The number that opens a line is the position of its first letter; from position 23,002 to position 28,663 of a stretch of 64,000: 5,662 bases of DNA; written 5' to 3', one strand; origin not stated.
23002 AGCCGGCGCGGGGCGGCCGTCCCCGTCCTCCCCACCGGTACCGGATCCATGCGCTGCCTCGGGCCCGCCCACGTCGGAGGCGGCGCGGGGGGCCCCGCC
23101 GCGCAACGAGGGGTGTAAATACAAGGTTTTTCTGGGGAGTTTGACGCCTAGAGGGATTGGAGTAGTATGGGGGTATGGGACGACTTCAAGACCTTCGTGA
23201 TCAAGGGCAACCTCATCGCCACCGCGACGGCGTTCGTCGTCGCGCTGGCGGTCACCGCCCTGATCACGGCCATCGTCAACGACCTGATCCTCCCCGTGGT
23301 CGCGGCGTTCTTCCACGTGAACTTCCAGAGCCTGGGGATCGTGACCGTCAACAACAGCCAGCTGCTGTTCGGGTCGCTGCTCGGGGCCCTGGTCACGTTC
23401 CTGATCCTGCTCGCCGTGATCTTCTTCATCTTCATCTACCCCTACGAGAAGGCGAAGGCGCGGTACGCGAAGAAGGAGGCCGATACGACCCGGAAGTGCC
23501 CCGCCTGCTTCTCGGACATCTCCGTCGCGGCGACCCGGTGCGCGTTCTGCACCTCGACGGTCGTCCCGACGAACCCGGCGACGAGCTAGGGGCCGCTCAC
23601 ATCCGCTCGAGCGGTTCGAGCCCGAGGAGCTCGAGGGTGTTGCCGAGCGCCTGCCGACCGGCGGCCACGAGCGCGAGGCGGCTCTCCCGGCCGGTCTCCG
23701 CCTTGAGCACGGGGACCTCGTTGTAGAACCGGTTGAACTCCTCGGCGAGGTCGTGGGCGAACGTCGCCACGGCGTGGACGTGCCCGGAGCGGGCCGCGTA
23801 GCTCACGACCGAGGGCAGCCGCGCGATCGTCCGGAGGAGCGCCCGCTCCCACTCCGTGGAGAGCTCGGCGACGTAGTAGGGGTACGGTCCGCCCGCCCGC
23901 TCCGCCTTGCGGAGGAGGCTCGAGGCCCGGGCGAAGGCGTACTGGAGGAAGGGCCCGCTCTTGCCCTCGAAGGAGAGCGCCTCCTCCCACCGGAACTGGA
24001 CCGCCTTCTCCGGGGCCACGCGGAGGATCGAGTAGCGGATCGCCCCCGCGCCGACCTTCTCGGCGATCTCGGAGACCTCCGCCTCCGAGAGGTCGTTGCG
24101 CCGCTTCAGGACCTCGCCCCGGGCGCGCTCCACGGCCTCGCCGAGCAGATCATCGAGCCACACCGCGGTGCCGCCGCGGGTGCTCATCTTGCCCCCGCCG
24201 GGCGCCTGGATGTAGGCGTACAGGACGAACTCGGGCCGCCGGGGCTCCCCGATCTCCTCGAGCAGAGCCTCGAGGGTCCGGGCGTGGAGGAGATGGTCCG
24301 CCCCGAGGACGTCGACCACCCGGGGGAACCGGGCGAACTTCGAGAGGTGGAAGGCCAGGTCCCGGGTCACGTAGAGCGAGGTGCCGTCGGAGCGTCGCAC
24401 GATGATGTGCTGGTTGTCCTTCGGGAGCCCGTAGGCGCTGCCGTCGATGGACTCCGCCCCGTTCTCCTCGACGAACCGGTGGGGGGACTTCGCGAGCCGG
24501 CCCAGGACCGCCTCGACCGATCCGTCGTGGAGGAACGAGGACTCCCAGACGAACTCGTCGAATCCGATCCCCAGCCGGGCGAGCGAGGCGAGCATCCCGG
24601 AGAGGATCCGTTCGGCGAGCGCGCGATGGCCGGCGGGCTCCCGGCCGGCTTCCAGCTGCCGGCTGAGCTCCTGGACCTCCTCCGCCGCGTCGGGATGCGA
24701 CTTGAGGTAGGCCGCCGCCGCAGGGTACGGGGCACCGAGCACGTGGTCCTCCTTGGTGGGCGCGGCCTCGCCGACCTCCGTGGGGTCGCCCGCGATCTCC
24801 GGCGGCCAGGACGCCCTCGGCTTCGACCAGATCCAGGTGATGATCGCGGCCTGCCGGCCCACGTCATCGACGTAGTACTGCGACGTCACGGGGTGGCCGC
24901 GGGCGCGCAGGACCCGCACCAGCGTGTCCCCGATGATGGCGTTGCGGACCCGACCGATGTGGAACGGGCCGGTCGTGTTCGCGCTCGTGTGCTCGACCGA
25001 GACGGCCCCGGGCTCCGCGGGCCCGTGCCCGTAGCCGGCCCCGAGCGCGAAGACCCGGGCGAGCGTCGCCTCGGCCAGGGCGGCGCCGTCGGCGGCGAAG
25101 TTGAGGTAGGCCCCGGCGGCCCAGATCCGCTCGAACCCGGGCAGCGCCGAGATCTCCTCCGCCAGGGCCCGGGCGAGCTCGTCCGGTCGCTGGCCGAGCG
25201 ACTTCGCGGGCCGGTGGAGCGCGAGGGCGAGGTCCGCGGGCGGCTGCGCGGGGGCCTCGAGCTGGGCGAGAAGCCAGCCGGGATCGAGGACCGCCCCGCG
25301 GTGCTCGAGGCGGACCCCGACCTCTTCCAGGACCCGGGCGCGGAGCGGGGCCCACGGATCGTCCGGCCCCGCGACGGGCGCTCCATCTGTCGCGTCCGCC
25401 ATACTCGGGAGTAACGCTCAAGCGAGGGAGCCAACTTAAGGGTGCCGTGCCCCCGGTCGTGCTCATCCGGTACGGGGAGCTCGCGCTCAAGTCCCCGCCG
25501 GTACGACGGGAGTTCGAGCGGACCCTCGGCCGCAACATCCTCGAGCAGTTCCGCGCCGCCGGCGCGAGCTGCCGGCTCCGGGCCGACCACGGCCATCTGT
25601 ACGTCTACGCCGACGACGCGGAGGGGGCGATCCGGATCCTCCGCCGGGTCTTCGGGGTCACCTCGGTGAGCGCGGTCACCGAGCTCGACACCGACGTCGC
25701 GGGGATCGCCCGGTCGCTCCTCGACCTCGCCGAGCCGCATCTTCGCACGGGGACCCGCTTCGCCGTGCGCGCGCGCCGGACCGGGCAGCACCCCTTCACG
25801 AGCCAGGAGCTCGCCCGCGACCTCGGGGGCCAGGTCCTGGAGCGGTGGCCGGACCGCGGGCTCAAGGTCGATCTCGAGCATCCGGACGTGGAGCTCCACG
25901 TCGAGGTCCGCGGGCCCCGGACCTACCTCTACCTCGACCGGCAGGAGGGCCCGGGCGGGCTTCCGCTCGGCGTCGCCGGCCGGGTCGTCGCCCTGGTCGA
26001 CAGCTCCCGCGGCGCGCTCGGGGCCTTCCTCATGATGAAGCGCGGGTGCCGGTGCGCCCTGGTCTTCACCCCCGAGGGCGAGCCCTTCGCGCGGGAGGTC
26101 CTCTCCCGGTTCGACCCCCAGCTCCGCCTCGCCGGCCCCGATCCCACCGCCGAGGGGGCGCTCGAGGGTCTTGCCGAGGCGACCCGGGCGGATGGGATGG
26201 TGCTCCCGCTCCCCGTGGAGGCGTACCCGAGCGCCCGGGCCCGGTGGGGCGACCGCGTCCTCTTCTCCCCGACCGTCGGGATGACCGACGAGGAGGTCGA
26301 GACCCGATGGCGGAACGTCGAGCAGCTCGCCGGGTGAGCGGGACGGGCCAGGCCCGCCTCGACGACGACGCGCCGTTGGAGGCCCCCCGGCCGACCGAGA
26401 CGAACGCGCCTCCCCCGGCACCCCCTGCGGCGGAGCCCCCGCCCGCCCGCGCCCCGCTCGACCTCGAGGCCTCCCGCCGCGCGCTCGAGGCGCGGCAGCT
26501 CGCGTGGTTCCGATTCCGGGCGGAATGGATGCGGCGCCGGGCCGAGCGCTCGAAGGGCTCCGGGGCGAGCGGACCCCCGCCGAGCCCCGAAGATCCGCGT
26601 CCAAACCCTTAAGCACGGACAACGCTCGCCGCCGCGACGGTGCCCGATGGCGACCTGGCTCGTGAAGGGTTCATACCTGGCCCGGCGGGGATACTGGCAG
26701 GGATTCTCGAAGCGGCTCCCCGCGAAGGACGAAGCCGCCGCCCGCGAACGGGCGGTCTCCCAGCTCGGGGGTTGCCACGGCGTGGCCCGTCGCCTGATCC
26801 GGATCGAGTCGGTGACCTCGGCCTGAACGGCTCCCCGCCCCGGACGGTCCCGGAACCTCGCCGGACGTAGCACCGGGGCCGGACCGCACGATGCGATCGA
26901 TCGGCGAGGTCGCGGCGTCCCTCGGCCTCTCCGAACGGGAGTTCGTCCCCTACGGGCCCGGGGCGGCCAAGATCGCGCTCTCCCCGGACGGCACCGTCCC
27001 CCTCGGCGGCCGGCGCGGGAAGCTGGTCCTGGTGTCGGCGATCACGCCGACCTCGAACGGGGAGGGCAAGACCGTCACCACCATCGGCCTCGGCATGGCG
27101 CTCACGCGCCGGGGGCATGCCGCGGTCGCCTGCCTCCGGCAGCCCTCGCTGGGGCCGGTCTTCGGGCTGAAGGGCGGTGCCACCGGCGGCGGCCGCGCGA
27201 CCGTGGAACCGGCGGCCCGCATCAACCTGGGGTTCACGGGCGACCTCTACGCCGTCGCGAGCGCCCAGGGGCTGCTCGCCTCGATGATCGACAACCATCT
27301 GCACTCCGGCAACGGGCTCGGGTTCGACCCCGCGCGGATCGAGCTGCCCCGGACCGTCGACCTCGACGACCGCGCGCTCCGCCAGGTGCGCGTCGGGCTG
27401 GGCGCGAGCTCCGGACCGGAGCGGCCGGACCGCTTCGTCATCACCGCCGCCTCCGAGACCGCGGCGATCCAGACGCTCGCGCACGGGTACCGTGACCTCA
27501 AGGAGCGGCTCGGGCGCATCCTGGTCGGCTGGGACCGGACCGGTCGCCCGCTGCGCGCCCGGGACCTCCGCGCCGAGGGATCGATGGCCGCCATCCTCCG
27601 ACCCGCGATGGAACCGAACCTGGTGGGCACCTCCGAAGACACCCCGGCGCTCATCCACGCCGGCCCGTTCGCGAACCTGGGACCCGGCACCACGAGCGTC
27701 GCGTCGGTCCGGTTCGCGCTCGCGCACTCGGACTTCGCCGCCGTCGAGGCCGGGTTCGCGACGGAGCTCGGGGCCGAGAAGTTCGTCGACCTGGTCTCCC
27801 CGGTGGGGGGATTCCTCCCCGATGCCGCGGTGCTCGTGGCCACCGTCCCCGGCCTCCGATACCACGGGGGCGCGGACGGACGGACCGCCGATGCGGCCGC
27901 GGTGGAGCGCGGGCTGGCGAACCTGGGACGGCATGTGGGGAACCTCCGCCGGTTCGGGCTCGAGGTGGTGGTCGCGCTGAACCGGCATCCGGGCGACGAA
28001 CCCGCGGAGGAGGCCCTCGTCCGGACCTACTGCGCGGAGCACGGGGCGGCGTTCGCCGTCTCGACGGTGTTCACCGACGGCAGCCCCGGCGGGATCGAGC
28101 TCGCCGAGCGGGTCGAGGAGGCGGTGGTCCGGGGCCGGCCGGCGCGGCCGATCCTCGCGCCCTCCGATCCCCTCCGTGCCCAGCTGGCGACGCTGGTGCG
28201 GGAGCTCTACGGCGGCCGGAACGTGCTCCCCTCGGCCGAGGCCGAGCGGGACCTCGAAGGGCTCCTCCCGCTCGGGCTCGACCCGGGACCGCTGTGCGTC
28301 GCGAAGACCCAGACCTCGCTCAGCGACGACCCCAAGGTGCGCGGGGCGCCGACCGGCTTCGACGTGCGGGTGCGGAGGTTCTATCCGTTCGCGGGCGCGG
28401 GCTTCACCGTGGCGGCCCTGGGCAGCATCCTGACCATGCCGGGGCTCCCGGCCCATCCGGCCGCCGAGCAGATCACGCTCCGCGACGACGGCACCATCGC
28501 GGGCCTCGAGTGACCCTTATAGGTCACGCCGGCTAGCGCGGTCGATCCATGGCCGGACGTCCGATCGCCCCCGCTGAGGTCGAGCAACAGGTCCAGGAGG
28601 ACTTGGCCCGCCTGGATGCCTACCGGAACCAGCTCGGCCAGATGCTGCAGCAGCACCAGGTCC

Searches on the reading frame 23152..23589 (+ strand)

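Call 84: search_protein_families(library=pfam, proteins=[window:23152-23589:+], max_evalue=0.0001)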
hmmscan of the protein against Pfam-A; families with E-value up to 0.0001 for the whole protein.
window:23152-23589:+ (145 aa): 1 family
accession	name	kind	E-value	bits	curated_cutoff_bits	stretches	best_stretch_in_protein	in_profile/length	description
PF01741.23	MscL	-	1.7e-20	74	27.4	1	9-123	2-118/123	Large-conductance mechanosensitive channel, MscL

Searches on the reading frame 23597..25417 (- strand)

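Call 78: search_protein_families(library=pfam, proteins=[window:23597-25417:-], max_evalue=0.00001)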
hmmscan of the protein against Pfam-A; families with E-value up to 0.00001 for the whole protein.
window:23597-25417:- (606 aa): 2 families
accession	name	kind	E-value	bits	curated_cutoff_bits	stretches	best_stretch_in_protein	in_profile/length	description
PF05746.21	DALR_1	-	1.1e-28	100.1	22.3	1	491-606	1-117/117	DALR anticodon binding domain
PF00750.26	tRNA-synt_1d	-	7.6e-25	88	23.3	1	138-466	21-338/349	tRNA synthetases class I (R), catalytic domain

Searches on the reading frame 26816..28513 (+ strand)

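Call 78: search_protein_families(library=pfam, proteins=[window:26816-28513:+], max_evalue=0.00001)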
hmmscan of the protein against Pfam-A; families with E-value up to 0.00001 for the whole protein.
window:26816-28513:+ (565 aa): 1 family
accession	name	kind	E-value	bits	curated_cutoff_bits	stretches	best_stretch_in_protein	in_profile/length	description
PF01268.25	FTHFS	-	1.1e-182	608.7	27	1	24-564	10-555/556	Formate--tetrahydrofolate ligase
